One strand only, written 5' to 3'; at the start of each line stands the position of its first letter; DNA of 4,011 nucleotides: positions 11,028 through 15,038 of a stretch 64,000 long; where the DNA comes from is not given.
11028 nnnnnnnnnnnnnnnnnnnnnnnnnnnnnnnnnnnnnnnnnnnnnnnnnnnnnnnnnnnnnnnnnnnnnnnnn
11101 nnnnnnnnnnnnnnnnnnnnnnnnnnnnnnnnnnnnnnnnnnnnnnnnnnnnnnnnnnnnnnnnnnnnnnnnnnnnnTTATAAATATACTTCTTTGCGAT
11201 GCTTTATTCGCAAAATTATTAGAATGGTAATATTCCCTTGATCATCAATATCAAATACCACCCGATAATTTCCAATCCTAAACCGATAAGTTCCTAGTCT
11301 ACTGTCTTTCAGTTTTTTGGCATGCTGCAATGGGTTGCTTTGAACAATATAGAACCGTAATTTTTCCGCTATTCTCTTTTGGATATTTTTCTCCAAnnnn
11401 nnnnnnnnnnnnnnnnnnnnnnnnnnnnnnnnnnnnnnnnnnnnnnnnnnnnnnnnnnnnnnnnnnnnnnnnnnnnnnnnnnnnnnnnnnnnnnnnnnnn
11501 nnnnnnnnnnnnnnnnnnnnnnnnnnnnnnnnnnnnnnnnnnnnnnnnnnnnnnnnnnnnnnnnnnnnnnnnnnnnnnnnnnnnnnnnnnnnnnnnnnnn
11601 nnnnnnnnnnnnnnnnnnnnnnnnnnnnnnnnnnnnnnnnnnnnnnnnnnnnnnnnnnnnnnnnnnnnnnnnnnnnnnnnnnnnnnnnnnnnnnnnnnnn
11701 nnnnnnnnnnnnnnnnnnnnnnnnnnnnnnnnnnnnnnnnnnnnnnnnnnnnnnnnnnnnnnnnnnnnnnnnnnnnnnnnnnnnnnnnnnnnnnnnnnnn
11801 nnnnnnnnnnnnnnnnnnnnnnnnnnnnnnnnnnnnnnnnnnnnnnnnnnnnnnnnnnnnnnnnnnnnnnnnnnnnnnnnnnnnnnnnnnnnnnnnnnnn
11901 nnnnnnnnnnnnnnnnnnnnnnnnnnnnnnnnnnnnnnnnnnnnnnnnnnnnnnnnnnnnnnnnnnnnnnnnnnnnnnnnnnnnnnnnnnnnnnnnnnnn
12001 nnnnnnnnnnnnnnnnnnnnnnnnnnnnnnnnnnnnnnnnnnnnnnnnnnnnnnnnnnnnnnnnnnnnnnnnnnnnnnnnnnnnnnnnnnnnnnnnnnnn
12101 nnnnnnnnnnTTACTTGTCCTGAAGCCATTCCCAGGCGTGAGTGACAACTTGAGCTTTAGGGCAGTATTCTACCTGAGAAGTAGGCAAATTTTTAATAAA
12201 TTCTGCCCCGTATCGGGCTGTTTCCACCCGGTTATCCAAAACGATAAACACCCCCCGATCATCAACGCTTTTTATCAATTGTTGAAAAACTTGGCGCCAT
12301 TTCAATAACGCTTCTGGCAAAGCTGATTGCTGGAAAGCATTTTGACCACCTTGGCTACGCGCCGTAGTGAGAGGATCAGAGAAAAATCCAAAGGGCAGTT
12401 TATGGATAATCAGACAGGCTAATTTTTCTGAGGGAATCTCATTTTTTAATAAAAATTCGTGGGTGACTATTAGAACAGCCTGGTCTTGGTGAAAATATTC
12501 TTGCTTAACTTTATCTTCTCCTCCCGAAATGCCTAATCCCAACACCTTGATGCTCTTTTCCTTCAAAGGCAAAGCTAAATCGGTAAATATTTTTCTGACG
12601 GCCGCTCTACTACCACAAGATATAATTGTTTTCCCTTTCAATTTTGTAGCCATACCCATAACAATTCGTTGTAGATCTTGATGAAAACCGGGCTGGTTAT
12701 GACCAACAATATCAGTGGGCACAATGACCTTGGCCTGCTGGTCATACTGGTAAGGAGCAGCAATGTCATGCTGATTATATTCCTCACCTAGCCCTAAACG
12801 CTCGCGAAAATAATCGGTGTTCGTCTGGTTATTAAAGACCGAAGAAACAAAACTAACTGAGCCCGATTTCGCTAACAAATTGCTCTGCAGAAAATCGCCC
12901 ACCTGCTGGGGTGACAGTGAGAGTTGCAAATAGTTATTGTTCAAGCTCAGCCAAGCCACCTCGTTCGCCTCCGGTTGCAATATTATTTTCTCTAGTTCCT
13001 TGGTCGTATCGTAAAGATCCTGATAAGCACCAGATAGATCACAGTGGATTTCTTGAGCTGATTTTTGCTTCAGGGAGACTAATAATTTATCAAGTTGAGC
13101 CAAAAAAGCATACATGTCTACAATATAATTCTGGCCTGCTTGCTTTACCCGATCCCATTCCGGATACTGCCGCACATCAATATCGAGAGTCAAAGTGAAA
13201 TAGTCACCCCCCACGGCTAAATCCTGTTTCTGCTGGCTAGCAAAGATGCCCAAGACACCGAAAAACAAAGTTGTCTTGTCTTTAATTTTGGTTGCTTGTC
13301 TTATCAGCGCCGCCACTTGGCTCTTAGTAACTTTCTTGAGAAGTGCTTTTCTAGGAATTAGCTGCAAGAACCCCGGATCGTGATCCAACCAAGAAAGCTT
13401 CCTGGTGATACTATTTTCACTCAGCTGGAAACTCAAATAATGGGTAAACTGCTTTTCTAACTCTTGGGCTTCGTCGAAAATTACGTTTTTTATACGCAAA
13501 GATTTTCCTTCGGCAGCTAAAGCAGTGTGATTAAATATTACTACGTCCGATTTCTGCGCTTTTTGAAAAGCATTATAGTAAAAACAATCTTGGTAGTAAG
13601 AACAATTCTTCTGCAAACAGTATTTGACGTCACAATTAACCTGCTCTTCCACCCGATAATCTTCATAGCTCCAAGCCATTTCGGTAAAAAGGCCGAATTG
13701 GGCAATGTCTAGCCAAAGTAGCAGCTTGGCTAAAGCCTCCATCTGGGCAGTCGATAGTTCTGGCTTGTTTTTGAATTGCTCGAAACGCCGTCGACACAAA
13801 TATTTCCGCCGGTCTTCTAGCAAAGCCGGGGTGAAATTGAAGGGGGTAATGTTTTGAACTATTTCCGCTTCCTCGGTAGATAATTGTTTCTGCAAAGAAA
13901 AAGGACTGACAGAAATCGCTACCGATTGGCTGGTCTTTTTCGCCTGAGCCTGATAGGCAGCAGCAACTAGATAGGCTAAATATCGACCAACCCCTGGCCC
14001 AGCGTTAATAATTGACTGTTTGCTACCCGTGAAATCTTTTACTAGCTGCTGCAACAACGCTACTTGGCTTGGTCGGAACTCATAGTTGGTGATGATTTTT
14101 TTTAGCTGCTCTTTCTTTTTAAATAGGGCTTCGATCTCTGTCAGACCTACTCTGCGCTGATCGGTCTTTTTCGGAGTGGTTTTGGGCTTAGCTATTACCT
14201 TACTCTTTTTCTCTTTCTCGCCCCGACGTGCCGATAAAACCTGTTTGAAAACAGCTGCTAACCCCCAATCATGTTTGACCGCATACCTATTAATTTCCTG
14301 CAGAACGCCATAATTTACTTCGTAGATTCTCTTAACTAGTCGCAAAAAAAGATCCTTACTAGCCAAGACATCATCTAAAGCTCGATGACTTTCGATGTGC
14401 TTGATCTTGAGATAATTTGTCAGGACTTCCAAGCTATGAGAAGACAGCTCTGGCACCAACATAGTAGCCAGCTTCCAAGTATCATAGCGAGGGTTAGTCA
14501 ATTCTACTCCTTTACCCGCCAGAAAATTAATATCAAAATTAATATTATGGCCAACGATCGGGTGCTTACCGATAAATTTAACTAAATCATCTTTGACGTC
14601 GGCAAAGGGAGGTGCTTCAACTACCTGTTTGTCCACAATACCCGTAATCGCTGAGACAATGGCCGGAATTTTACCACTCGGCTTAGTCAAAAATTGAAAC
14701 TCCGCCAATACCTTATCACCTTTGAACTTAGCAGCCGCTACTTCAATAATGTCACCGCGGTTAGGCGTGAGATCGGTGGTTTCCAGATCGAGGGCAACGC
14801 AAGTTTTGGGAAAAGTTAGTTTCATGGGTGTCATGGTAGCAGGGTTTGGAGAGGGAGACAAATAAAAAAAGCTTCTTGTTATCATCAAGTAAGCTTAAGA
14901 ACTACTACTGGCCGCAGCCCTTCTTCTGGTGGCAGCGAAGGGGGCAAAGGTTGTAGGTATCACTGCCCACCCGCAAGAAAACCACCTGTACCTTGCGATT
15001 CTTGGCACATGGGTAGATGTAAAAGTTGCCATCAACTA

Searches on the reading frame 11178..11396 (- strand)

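Call 3: search_protein_families(library=pfam, proteins=[window:11178-11396:-], max_evalue=1)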
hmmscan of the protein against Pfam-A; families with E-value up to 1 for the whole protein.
window:11178-11396:- (72 aa): 2 families
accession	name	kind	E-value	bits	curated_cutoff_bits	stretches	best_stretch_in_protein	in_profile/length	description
PF05016.21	ParE_toxin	-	1.9e-08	35.2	23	1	5-71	28-89/89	ParE toxin of type II toxin-antitoxin system, parDE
PF24745.1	DUF7693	-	0.13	12.9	27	1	9-53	7-53/99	Domain of unknown function (DUF7693)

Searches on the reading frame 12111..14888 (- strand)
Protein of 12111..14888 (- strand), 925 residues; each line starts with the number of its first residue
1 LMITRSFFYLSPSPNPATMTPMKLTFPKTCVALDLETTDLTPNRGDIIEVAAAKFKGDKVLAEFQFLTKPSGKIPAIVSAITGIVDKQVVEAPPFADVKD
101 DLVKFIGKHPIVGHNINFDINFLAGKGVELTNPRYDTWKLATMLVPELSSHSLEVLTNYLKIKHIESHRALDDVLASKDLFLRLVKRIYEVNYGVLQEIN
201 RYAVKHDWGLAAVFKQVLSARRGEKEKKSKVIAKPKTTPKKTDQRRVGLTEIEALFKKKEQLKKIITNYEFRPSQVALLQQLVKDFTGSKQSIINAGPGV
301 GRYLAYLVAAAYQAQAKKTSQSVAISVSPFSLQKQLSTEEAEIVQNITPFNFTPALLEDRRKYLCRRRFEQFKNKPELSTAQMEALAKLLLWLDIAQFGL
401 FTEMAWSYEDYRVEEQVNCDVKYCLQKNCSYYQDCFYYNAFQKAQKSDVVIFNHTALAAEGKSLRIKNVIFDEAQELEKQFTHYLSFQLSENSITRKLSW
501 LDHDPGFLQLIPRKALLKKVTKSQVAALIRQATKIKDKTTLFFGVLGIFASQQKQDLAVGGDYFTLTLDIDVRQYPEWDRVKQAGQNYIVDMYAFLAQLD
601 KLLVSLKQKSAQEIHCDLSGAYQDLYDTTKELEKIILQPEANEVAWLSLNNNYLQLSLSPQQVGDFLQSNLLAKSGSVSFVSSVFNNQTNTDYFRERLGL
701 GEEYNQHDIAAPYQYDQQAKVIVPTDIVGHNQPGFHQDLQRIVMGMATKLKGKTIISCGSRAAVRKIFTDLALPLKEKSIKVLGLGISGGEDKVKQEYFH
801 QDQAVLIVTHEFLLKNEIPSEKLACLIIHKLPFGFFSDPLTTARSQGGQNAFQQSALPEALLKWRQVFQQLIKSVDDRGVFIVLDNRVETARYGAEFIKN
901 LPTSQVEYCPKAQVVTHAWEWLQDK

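Call 11: search_protein_families(library=pfam, proteins=[window:12111-14888:-], max_evalue=0.00001)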
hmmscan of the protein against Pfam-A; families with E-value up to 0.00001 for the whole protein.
window:12111-14888:- (925 aa): 3 families
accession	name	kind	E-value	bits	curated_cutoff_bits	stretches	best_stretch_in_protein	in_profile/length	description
PF00929.31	RNase_T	-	2e-25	90.7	24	1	31-181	1-164/164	Exonuclease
PF13307.12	Helicase_C_2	-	2.6e-15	57.3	25.3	1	746-903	4-169/170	Helicase C-terminal domain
PF01612.26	DNA_pol_A_exo1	-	9.6e-07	29.2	23.6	0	29-160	21-127/173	3'-5' exonuclease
